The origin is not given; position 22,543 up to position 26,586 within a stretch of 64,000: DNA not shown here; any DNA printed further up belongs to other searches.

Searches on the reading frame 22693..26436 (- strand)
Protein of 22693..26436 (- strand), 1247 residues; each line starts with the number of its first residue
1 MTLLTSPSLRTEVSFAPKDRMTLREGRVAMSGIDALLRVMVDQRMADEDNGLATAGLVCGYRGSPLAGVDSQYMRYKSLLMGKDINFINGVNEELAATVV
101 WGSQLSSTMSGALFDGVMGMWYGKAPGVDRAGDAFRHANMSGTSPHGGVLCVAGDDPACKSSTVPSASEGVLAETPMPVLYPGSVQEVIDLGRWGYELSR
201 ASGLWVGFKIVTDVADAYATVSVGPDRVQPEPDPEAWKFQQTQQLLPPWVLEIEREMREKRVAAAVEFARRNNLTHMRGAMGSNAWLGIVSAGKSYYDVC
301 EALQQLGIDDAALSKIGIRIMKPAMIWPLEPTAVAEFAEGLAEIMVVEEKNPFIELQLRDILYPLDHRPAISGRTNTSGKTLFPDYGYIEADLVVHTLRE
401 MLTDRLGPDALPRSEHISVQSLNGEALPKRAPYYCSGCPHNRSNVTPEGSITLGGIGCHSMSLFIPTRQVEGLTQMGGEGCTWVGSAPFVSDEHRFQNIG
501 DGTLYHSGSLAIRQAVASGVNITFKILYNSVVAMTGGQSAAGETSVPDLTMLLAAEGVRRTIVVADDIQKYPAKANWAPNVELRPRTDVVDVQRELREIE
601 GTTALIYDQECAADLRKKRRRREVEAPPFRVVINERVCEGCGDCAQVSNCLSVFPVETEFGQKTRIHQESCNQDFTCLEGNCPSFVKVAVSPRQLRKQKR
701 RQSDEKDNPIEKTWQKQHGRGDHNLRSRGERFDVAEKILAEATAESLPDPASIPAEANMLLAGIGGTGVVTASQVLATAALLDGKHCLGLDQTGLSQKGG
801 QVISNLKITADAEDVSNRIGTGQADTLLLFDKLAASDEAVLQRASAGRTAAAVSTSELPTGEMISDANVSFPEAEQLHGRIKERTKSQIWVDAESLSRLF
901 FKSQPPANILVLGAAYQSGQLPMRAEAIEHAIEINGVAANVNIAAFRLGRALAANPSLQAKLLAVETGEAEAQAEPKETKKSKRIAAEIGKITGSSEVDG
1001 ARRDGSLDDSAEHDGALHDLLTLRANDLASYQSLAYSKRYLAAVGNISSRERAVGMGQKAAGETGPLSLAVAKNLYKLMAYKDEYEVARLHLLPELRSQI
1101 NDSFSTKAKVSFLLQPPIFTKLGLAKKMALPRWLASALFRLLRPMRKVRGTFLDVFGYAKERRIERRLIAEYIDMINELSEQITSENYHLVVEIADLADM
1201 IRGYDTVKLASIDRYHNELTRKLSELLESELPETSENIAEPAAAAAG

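Call 14: search_protein_families(library=ncbifam, proteins=[window:22693-26436:-])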
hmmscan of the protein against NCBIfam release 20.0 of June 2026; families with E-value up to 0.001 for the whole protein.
window:22693-26436:- (1247 aa): 23 families
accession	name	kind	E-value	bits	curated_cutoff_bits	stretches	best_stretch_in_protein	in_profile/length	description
NF009589.0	PRK13030.1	subfamily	0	1318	816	2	15-707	16-709/1170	indolepyruvate ferredoxin oxidoreductase family protein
NF009588.0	PRK13029.1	subfamily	0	1143.8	952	2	8-976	9-967/1196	indolepyruvate ferredoxin oxidoreductase family protein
TIGR03336.1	IOR_alpha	equivalog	1.3e-46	159.1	650.9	1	56-678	21-587/595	indolepyruvate ferredoxin oxidoreductase subunit alpha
NF005322.0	PRK06853.1-2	equivalog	1.7e-21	76.9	237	1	757-954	6-194/197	indolepyruvate oxidoreductase subunit beta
NF005323.0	PRK06853.1-3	equivalog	2.2e-17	63.6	238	1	756-952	6-194/197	indolepyruvate oxidoreductase subunit beta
NF005324.0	PRK06853.1-4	equivalog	1e-16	61.4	222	1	757-955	3-191/196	indolepyruvate oxidoreductase subunit beta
NF006179.0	PRK08312.1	subfamily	2.4e-16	59.9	348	1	873-1217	136-467/514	indolepyruvate oxidoreductase subunit beta family protein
TIGR03334.1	IOR_beta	equivalog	9.9e-16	58.2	205.8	1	758-950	2-188/189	indolepyruvate ferredoxin oxidoreductase subunit beta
NF005325.0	PRK06853.1-5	equivalog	2.4e-14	53.5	230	1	757-952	4-190/192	indolepyruvate oxidoreductase subunit beta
NF005326.0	PRK06853.1-6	equivalog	2.2e-12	47.2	348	1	756-950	3-193/202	indolepyruvate oxidoreductase subunit beta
NF004918.0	PRK06274.1-4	equivalog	3.3e-12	46.6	278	1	758-948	4-187/202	indolepyruvate oxidoreductase subunit beta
NF004915.0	PRK06274.1-1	equivalog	7.2e-11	41.9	274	1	756-953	2-192/194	indolepyruvate oxidoreductase subunit beta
NF004916.0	PRK06274.1-2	equivalog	4.7e-10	39.8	227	1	758-832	4-75/178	indolepyruvate oxidoreductase subunit beta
NF005328.0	PRK06853.2-2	equivalog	2e-09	37.5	240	1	757-898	4-133/192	indolepyruvate oxidoreductase subunit beta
NF005329.0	PRK06853.2-4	equivalog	6.2e-09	36.3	267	1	759-844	4-93/175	indolepyruvate oxidoreductase subunit beta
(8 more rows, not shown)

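Call 30: find_related_loci(query=window:22693-26436:-, collection=genome_contigs, flank=1000)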
Query window:22693-26436:- (1247 aa) in genome_contigs; peptide patterns used: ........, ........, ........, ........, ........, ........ (x = any residue, [..] = any of these).
600 stretches matched a pattern (row limit reached: there are more); 597 encode a relative of the query (tblastn E <= 1e-3); the best 80 are kept; 80 distinct loci.
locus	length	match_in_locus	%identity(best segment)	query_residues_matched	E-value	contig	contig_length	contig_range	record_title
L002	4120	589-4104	48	15-1223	0e+0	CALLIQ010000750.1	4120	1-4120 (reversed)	MAG: uncultured Acidimicrobiales bacterium isolate B4_Bin_METABAT__56_1 genome assembly, contig: c_000001487423, whole g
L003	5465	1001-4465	47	5-1223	0e+0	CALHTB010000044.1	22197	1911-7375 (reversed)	MAG: uncultured Acidimicrobiales bacterium isolate R2_Bin_MAXBIN__008_sub_1 genome assembly, contig: c_000001246962, who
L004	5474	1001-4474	47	15-1215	0e+0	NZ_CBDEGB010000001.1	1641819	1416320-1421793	MAG: Candidatus Poriferisodalis sp. isolate f5b3f634-3930-48ef-b7e0-85baa50b5fea contig_1, whole genome shotgun sequence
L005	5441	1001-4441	47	15-1215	0e+0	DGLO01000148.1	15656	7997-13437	MAG TPA_asm: Candidatus Microthrix sp. UBA4542 UBA4542_contig_34306, whole genome shotgun sequence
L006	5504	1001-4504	47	13-1247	0e+0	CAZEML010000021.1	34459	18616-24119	MAG TPA_asm: uncultured Candidatus Microthrix sp. isolate SRP135972_co1_54 genome assembly, contig: NODE_957_length_3445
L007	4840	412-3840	45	15-1219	0e+0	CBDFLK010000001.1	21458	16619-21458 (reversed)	MAG: Phototrophicaceae bacterium isolate d8f7b2d0-96c0-4b0c-ac23-41a8c70a6e64 genome assembly, contig: contig_1, whole g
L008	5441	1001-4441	48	11-1224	0e+0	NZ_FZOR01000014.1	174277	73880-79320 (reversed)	Actinomadura meyerae strain DSM 44715, whole genome shotgun sequence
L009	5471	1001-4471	47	8-1224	0e+0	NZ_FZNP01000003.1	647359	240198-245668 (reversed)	Actinomadura mexicana strain DSM 44485, whole genome shotgun sequence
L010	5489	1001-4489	46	15-1218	0e+0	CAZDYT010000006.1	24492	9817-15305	MAG TPA_asm: uncultured bacterium isolate binchicken_co95_48 genome assembly, contig: NODE_890_length_24492_cov_7.289684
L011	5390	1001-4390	47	25-1215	0e+0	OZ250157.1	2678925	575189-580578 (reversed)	MAG: Phototrophicaceae bacterium isolate f0c8da0c-1c53-4162-a4ba-129e81104a9f genome assembly, chromosome: 1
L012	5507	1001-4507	43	1-1226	0e+0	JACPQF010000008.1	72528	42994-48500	MAG: Chloroflexi bacterium isolate NC_groundwater_646_Ag_B-0.1um_60_58 B_1_S1_Biohub_coassembly_k141_267875, whole genom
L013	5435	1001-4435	44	19-1227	0e+0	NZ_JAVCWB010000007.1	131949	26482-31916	Nocardia canadensis strain WB46 Contig_60, whole genome shotgun sequence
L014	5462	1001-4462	44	15-1235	0e+0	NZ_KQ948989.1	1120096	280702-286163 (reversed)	Streptomyces resistomycificus strain DSM 40133 PRJNA299235_s002, whole genome shotgun sequence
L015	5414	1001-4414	41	21-1208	0e+0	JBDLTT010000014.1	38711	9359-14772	MAG: Pseudomonadota bacterium isolate lewisrun_2019_sw_WHONDRS-S19S_0014_B_bin.39 scaffold_1310695, whole genome shotgun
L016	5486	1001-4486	44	18-1227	0e+0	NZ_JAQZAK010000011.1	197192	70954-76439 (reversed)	Actinomycetospora callitridis strain DSM 101857 NODE_11_length_197192_cov_27.696359, whole genome shotgun sequence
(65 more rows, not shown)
